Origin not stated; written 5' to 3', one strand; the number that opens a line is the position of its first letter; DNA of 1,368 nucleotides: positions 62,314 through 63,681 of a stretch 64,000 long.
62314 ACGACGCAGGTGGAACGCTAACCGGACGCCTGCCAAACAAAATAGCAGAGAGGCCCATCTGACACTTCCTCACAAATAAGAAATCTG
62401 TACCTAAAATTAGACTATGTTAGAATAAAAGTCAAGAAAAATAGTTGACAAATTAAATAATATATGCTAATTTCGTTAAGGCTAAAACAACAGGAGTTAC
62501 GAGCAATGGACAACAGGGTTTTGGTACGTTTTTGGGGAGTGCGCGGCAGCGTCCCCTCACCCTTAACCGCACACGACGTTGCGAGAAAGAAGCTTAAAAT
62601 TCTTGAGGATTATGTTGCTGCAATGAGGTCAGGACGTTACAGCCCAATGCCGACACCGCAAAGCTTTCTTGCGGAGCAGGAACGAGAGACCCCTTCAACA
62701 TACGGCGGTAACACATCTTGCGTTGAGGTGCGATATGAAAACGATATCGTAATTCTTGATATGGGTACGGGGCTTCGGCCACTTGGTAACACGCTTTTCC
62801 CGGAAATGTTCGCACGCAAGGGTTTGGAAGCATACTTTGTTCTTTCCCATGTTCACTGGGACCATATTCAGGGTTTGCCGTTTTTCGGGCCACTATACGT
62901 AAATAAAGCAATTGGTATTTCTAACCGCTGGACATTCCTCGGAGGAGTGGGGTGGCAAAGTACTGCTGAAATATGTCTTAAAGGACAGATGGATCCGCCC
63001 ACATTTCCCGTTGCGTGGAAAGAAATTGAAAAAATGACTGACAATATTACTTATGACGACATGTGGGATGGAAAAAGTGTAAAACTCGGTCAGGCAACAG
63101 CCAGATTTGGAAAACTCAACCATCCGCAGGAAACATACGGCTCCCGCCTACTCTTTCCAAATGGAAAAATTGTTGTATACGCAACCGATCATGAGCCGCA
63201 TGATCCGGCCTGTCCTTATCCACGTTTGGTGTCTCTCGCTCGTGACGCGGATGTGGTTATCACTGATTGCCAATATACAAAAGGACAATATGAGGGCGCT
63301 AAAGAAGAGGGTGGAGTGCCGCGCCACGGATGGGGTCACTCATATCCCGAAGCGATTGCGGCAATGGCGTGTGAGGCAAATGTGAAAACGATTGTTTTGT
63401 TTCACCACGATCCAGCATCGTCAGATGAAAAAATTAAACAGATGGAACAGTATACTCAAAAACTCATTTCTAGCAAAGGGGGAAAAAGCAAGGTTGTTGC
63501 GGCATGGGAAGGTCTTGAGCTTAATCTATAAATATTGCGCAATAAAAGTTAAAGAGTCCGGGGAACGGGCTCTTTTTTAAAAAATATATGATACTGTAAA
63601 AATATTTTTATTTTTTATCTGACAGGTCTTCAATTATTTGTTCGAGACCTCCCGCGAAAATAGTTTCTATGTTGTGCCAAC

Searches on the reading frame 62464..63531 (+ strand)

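Call 100: search_protein_families(library=ncbifam, proteins=[window:62464-63531:+], max_evalue=0.001)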
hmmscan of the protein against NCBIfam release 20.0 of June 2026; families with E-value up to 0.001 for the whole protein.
window:62464-63531:+ (355 aa): 6 families
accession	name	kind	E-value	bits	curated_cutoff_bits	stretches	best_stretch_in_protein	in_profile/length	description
NF041851.1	cyc_nuc_deg_phdiest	equivalog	1.5e-13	50.7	400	1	121-326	51-232/253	cyclic nucleotide-degrading phosphodiesterase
TIGR02651.1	RNase_Z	equivalog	8.1e-12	44.8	292.95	1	233-332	200-285/302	ribonuclease Z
NF000801.0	PRK00055.1-3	equivalog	3.3e-10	39.5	252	1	233-323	203-277/307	ribonuclease Z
NF000800.0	PRK00055.1-1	equivalog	1.3e-06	27.6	398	0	120-229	56-150/305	ribonuclease Z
NF002558.0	PRK02126.1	subfamily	3.5e-05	23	315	0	233-335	241-332/345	ribonuclease Z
NF041257.1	GntH_guanitoxin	equivalog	0.00051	19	333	0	233-315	186-265/374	guanitoxin biosynthesis MBL fold metallo-hydrolase GntH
